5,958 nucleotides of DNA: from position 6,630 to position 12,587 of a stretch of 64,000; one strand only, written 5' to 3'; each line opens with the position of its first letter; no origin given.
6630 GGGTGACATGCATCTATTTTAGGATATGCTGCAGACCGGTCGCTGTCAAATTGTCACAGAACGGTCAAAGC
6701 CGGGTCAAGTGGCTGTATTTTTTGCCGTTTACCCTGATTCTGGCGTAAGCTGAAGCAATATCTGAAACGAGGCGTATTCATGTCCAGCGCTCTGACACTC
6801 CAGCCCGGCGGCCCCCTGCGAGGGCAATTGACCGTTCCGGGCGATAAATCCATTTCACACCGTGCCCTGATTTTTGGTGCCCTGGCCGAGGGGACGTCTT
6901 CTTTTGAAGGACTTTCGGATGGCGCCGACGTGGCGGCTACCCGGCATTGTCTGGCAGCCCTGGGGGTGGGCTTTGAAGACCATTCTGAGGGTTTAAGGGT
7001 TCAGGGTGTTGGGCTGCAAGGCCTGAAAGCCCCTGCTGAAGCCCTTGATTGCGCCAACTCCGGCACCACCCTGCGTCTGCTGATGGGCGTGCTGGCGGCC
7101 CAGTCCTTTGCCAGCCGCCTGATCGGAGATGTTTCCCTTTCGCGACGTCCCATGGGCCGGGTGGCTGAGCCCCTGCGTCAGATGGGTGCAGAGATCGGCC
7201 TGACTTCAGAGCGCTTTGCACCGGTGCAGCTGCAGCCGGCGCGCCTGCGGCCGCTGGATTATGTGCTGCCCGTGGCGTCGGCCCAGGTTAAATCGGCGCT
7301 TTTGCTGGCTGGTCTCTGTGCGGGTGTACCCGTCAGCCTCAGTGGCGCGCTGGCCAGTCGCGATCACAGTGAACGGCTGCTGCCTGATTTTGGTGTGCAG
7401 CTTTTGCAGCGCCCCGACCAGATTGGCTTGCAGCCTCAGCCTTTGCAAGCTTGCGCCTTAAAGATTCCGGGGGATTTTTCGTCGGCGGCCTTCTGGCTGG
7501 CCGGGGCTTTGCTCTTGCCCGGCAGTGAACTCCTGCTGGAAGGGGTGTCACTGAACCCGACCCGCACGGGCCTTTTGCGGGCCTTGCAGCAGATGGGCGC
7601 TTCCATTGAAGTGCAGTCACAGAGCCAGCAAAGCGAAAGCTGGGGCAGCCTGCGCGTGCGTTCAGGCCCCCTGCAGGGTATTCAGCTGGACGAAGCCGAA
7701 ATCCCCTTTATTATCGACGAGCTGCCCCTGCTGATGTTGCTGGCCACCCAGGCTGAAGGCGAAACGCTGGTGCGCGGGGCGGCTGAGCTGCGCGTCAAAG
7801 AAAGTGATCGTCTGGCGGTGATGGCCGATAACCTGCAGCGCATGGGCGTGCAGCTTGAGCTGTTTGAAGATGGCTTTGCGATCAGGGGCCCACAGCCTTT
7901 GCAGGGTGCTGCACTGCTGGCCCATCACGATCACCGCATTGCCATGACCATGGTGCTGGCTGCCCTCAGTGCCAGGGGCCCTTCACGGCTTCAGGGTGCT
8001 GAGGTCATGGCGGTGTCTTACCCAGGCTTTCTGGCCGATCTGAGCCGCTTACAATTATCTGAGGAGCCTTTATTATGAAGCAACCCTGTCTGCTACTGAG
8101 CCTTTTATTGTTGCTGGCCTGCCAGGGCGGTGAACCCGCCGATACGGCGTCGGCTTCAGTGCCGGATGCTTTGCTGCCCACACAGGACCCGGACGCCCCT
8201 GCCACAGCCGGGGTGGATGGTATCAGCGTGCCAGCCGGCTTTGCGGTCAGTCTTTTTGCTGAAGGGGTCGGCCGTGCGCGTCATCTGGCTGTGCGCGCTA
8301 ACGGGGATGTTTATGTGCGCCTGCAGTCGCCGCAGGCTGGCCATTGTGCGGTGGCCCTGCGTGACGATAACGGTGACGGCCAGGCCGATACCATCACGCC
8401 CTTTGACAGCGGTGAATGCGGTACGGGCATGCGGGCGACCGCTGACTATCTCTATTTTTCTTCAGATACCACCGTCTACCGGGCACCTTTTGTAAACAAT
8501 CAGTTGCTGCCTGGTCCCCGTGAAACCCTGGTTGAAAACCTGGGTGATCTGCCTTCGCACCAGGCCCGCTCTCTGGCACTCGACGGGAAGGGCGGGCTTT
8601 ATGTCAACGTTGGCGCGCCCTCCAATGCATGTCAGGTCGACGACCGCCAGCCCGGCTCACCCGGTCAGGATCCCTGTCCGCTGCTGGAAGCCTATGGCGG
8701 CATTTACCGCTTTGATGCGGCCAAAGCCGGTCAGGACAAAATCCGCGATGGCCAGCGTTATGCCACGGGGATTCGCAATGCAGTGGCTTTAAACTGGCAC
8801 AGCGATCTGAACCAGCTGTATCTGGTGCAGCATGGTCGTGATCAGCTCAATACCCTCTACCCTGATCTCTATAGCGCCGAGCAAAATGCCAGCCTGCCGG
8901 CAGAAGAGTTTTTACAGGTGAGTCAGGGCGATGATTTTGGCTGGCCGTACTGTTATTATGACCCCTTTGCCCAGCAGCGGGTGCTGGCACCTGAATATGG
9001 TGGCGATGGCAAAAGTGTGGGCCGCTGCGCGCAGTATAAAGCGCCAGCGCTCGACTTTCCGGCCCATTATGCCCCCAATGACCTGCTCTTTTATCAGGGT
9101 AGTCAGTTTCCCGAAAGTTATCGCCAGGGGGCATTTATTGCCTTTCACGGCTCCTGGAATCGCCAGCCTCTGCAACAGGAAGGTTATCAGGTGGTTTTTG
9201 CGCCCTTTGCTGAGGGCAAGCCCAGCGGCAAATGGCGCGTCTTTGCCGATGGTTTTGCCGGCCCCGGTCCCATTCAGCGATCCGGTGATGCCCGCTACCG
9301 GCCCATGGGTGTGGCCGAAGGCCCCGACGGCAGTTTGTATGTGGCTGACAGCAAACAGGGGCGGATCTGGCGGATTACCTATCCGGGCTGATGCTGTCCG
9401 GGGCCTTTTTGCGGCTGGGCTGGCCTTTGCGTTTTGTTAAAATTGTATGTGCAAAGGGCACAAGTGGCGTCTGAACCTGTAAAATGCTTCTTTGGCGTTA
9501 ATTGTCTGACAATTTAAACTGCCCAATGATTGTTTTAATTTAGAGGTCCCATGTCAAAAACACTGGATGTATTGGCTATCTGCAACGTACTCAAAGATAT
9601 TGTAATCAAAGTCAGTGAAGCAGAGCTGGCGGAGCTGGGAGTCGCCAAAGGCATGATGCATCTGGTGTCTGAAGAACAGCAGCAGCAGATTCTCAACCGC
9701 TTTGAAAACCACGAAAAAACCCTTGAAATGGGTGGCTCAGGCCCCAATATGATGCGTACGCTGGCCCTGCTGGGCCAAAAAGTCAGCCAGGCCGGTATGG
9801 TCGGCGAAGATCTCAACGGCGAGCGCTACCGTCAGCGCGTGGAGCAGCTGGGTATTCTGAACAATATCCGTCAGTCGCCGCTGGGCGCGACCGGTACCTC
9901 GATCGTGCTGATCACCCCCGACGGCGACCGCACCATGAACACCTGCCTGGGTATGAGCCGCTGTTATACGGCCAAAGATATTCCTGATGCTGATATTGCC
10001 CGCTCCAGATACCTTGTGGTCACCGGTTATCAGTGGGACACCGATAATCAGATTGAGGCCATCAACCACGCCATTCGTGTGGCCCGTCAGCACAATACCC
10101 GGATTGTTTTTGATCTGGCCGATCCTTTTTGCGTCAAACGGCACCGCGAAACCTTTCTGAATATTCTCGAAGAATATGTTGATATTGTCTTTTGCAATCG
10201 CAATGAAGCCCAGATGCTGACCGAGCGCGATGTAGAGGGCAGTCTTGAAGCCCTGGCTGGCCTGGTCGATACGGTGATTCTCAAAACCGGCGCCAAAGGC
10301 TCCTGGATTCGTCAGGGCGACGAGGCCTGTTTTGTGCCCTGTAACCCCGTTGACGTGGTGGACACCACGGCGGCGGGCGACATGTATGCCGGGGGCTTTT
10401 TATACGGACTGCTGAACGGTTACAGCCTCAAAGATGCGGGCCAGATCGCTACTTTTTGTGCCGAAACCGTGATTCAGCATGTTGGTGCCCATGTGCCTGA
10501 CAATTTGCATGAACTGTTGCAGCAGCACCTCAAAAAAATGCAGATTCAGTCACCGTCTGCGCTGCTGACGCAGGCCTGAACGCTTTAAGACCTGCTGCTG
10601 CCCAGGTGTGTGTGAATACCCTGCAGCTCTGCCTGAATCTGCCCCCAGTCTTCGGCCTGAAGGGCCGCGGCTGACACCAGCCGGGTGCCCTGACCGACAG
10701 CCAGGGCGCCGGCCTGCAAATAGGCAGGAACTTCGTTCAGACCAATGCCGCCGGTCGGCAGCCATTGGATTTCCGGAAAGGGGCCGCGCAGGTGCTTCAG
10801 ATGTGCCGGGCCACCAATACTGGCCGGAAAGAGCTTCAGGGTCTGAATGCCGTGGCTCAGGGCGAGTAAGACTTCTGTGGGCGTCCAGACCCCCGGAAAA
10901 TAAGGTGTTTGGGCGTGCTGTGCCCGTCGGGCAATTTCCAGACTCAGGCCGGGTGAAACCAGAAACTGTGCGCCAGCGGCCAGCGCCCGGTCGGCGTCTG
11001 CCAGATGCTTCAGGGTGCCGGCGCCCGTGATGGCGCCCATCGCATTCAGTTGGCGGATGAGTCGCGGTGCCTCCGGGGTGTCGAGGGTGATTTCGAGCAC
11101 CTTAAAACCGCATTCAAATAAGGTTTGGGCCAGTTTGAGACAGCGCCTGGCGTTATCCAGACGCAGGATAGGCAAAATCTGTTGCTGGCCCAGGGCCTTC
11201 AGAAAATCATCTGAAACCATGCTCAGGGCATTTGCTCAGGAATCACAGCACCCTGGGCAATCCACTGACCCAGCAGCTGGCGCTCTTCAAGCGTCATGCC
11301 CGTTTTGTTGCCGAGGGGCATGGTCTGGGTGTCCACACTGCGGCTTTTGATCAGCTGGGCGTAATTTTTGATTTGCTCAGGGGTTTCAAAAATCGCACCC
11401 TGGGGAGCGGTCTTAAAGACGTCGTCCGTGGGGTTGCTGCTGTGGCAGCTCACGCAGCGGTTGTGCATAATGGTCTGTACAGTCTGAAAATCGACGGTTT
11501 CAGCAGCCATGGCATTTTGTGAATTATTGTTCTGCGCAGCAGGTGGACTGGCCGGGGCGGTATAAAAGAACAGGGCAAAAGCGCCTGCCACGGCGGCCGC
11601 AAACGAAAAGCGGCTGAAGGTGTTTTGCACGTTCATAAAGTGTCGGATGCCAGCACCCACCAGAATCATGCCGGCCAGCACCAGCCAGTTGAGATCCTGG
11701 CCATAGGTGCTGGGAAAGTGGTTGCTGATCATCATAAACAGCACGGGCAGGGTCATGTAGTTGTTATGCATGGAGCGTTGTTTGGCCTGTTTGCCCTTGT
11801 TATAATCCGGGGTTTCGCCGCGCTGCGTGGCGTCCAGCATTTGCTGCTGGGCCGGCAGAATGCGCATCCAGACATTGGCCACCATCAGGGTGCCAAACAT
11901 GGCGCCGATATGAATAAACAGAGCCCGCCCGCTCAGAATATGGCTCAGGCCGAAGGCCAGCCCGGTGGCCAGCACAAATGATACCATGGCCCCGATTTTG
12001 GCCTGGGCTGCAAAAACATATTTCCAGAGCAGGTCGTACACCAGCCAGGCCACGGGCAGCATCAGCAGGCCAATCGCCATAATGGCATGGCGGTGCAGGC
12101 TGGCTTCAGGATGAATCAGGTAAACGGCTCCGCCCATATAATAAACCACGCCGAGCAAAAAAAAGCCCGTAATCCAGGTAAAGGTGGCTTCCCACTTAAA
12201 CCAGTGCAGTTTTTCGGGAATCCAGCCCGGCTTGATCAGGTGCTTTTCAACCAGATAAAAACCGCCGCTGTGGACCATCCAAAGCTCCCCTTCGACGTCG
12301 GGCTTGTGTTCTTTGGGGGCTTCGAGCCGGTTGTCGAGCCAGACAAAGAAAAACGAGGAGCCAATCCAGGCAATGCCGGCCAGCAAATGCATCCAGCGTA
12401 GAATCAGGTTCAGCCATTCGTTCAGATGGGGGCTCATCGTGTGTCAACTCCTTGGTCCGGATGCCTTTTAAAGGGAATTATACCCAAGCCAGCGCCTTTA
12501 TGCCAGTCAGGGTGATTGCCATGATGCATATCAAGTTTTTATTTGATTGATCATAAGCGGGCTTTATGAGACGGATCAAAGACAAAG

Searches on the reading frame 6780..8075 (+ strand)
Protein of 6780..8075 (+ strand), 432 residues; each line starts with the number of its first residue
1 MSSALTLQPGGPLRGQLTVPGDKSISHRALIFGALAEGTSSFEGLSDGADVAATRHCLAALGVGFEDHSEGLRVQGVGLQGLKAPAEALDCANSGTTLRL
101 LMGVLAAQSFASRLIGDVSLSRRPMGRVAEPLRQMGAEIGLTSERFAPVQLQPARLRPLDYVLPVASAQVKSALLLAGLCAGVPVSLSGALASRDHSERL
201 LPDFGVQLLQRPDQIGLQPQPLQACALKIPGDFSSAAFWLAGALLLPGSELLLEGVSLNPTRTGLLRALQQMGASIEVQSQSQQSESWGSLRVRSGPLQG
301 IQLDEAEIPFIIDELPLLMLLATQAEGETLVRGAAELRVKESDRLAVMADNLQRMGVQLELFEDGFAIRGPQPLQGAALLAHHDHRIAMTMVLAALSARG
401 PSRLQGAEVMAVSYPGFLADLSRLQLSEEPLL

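Call 58: search_protein_families(library=pfam, proteins=[window:6780-8075:+], max_evalue=0.001)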
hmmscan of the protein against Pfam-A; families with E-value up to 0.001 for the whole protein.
window:6780-8075:+ (432 aa): 1 family
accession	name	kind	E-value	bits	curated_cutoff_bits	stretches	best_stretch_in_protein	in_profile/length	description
PF00275.25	EPSP_synthase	-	4.2e-101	339.1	22.8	1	8-420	2-416/417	EPSP synthase (3-phosphoshikimate 1-carboxyvinyltransferase)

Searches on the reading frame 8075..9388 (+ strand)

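Call 58: search_protein_families(library=pfam, proteins=[window:8075-9388:+], max_evalue=0.001)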
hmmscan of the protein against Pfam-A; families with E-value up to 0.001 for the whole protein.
window:8075-9388:+ (438 aa): 2 families
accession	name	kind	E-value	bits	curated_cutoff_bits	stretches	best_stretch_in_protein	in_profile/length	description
PF07995.17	GSDH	-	5.1e-09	36.3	25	1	160-355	112-275/332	Glucose / Sorbosone dehydrogenase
PF23500.1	DUF7133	-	2.7e-07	30.7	27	1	340-425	274-346/385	Domain of unknown function (DUF7133)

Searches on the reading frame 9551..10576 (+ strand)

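Call 58: search_protein_families(library=pfam, proteins=[window:9551-10576:+], max_evalue=0.001)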
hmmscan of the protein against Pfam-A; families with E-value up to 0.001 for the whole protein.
window:9551-10576:+ (342 aa): 1 family
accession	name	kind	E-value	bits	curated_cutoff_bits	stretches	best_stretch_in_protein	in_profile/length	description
PF00294.29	PfkB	-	7.8e-51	173.6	25.8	1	52-315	27-297/302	pfkB family carbohydrate kinase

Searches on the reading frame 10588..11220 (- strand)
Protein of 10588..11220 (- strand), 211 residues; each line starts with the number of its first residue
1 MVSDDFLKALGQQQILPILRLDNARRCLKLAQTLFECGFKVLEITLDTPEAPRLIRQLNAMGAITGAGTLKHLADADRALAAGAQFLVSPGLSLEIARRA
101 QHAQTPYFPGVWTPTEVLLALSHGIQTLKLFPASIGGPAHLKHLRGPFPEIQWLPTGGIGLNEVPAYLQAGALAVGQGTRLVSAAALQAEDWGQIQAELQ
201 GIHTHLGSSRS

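Call 58: search_protein_families(library=pfam, proteins=[window:10588-11220:-], max_evalue=0.001)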
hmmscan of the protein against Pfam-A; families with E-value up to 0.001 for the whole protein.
window:10588-11220:- (211 aa): 1 family
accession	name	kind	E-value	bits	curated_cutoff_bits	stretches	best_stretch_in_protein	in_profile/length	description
PF01081.25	Aldolase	-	3e-50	170.9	27.8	1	10-196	5-194/196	KDPG and KHG aldolase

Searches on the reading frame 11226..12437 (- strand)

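Call 58: search_protein_families(library=pfam, proteins=[window:11226-12437:-], max_evalue=0.001)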
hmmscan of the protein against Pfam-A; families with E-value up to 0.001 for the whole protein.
window:11226-12437:- (404 aa): 2 families
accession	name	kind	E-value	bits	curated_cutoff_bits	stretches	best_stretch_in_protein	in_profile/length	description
PF06181.16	Urate_ox_N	-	7.2e-105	351.1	26.9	1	4-289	2-287/295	Urate oxidase N-terminal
PF14376.11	Haem_bd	-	0.00031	21.2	27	0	300-336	12-50/133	Haem-binding domain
